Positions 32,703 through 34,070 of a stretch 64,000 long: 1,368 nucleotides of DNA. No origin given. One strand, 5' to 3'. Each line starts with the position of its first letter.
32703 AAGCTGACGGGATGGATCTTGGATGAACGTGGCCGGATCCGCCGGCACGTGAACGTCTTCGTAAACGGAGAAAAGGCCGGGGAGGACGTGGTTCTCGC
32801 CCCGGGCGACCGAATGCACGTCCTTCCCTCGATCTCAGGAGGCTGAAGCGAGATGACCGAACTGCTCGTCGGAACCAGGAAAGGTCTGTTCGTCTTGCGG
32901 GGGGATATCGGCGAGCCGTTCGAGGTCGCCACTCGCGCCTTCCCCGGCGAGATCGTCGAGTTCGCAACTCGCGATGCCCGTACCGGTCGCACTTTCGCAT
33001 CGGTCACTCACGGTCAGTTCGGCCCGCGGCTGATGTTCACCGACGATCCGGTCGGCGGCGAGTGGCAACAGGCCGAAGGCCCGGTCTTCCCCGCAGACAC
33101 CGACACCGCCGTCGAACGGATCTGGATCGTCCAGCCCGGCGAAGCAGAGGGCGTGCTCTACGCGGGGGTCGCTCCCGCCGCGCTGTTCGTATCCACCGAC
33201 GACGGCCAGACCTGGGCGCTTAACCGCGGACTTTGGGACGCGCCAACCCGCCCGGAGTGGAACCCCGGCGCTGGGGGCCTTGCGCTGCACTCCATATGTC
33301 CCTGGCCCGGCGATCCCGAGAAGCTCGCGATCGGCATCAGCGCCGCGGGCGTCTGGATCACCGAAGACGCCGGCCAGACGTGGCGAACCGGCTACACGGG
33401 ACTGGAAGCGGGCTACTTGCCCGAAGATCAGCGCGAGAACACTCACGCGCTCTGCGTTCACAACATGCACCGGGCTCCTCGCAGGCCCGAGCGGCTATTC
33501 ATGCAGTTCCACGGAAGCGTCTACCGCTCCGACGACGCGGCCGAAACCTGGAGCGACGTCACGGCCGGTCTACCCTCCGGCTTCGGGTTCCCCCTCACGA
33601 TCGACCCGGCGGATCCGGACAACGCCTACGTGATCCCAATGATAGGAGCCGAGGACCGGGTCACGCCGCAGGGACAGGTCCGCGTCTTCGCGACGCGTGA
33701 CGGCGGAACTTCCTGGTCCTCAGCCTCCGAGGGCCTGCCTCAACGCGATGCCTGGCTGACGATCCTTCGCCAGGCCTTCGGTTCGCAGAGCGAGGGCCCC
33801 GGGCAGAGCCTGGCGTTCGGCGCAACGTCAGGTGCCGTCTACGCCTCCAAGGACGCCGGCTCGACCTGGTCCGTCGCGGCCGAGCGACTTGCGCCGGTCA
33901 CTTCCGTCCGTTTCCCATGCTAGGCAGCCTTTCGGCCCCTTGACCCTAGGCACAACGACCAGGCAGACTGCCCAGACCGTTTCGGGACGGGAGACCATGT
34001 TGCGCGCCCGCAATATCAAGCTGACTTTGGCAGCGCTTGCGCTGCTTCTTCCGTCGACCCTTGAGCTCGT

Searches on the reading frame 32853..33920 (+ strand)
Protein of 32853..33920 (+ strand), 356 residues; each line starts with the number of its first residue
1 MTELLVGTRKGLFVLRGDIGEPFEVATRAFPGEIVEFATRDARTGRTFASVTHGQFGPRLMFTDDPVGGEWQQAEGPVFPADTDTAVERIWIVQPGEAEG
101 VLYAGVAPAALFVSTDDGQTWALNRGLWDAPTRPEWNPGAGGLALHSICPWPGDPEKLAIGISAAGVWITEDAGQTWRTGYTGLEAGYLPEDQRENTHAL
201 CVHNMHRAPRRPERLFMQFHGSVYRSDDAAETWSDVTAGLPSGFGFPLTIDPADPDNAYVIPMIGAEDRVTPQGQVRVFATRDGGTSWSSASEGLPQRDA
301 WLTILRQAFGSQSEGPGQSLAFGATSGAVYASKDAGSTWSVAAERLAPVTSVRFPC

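Call 82: search_protein_families(library=pfam, proteins=[window:32853-33920:+], max_evalue=0.001)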
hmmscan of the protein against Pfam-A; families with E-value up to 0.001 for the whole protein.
window:32853-33920:+ (356 aa): 3 families
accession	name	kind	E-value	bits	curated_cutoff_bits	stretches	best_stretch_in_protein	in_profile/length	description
PF15902.12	Sortilin-Vps10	-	2.1e-10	40.5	33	1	167-293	3-114/446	Sortilin, neurotensin receptor 3,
PF02012.26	BNR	-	4.1e-06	26.4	27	0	112-122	1-11/12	BNR/Asp-box repeat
PF14870.12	PSII_BNR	-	0.00044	20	27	0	266-343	73-141/303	Photosynthesis system II assembly factor YCF48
